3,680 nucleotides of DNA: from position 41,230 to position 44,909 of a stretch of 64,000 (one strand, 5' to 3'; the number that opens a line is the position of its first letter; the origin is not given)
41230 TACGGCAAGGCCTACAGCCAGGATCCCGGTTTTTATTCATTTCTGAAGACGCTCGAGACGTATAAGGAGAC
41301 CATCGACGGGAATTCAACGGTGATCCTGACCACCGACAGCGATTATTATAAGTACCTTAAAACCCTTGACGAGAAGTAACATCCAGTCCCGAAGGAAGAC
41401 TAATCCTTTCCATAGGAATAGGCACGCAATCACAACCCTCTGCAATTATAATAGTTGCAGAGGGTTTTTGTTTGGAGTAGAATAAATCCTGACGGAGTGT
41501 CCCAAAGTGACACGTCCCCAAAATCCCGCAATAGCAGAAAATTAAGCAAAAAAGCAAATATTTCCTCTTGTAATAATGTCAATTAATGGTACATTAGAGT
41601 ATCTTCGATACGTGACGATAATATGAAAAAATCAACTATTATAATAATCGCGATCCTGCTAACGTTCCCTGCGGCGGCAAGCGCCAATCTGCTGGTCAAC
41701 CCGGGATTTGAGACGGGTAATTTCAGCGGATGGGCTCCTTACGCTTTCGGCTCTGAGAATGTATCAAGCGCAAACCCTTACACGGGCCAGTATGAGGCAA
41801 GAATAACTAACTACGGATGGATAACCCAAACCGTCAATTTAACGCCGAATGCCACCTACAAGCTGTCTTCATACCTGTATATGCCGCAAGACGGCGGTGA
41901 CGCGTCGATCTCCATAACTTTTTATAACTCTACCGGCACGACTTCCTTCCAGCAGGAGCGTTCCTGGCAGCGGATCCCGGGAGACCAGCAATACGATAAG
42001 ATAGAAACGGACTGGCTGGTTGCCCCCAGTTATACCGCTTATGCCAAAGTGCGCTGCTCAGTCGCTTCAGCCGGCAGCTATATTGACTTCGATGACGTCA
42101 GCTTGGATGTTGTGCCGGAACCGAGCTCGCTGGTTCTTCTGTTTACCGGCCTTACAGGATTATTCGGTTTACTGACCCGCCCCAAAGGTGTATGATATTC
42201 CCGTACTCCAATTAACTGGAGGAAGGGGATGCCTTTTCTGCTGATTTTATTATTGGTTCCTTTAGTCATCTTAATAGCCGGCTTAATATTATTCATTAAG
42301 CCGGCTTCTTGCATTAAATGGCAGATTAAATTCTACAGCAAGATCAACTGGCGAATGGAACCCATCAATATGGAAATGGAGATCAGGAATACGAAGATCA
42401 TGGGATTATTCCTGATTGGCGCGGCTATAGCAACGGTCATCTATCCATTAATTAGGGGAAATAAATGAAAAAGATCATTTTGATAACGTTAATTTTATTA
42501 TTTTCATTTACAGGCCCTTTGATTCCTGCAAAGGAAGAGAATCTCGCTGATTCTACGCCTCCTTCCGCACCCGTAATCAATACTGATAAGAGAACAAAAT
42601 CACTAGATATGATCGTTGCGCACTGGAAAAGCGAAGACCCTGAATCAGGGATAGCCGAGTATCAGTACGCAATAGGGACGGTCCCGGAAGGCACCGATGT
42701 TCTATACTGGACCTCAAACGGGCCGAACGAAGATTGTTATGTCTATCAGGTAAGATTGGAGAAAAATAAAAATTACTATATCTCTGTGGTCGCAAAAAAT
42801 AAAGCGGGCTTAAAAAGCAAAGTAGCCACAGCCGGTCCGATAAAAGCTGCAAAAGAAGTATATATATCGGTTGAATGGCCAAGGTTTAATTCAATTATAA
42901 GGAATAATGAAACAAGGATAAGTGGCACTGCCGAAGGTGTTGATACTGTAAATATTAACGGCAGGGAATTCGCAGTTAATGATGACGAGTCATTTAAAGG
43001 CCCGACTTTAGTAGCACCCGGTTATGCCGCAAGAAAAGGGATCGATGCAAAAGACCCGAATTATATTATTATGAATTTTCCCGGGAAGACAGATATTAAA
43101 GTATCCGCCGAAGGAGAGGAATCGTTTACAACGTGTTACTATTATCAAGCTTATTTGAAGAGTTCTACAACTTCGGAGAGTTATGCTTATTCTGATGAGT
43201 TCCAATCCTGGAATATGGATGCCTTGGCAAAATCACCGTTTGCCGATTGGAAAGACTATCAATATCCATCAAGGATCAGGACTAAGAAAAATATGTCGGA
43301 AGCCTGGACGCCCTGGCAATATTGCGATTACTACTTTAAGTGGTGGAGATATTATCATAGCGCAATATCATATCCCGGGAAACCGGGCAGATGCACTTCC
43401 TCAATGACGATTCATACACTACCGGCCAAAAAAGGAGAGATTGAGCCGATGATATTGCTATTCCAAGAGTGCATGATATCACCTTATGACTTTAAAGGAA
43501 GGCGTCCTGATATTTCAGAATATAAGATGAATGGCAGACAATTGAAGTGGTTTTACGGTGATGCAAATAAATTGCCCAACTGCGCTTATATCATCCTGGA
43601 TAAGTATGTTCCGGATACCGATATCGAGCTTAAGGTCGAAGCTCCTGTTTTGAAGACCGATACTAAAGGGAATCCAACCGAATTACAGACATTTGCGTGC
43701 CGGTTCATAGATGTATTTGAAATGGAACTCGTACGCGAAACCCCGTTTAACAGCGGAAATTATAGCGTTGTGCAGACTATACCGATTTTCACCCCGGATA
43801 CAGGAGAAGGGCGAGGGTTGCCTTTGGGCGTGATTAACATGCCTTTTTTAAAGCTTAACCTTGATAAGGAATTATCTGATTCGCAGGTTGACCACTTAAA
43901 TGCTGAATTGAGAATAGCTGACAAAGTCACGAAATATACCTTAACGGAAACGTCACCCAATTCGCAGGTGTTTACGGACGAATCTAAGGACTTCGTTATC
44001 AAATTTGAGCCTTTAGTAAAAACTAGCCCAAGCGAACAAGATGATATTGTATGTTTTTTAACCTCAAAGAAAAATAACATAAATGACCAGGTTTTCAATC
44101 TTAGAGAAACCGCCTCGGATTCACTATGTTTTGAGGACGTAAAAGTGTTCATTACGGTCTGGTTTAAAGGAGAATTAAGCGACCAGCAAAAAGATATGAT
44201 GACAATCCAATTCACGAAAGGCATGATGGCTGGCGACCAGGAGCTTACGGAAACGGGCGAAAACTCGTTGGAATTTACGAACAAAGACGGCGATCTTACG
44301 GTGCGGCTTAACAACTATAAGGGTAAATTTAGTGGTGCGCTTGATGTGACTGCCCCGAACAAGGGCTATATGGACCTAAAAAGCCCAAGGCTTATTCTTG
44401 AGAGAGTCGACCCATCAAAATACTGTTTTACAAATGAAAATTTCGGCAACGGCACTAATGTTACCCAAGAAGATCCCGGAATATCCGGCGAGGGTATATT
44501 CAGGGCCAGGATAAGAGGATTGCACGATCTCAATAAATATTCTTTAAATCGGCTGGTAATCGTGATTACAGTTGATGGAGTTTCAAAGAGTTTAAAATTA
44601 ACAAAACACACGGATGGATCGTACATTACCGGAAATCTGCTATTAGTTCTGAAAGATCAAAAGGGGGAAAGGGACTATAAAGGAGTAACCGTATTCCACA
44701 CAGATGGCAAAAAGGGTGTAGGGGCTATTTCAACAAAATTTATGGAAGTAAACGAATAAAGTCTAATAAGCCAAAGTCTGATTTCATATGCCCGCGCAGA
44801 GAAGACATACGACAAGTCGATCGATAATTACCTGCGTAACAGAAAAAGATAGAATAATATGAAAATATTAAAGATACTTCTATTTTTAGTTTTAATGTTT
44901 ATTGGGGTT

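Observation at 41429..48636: Two copies of a ~58-bp terminator-like repeat bracket a 7-kb lower-GC accessory block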

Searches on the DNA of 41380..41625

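Call 64: search_rna_families(source=window, start=41380, end=41625, threshold=evalue, max_evalue=1)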
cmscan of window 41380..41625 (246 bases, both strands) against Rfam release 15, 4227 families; matches with E-value up to 1: 2.
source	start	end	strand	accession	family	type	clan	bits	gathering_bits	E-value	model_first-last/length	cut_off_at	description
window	41380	41473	+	RF00514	His_leader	Cis-reg; leader;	-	18.8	49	0.52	36-126/126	5'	Histidine operon leader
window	41390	41467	+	RF04178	BTnc005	Gene; sRNA;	-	14.1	174.8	0.46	1-205/205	no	Bacteroides sRNA BTnc005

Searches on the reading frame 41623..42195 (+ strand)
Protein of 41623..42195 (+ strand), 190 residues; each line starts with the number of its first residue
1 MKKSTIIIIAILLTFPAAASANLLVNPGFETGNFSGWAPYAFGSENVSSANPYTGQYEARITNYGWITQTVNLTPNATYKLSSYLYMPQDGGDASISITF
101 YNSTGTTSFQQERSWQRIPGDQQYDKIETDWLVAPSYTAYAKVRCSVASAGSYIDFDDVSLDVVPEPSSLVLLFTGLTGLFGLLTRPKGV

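Call 7: search_protein_families(library=pfam, proteins=[window:41623-42195:+], max_evalue=0.01)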
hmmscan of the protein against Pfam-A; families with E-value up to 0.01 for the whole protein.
window:41623-42195:+ (190 aa): 2 families
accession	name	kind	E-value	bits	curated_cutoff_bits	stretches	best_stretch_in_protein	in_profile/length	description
PF02018.23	CBM_4_9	-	7.8e-09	36.5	25.9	1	21-134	1-119/136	Carbohydrate binding domain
PF07589.16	PEP-CTERM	-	0.001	19.5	20.7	1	164-183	2-21/24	PEP-CTERM motif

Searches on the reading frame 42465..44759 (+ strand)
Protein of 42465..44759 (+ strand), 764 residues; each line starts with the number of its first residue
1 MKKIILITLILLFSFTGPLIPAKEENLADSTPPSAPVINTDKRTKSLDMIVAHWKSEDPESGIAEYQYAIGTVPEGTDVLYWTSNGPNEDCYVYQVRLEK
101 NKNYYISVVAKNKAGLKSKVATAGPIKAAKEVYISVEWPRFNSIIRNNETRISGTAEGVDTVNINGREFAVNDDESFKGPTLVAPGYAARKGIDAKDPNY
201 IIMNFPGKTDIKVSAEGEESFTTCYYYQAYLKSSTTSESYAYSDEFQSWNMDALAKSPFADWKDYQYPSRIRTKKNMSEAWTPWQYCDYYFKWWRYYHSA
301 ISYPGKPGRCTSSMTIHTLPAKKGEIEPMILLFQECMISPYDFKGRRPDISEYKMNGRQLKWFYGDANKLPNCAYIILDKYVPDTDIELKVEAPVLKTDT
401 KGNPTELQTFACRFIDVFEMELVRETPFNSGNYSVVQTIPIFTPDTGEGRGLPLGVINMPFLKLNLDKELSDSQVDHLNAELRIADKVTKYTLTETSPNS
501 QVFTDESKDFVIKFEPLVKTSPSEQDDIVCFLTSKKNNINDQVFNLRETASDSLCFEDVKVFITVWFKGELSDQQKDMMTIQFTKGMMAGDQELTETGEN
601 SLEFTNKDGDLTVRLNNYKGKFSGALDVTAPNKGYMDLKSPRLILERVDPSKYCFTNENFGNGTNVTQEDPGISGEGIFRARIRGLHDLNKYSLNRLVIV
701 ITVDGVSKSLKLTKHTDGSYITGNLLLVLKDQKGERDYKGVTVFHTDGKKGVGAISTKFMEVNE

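Call 7: search_protein_families(library=pfam, proteins=[window:42465-44759:+], max_evalue=0.01)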
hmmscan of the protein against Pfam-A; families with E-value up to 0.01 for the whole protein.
window:42465-44759:+ (764 aa): 0 families

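Call 51: search_protein_families(library=padloc, proteins=[window:42465-44759:+], max_evalue=0.001)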
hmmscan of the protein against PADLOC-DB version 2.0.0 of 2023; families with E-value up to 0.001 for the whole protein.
window:42465-44759:+ (764 aa): 0 families
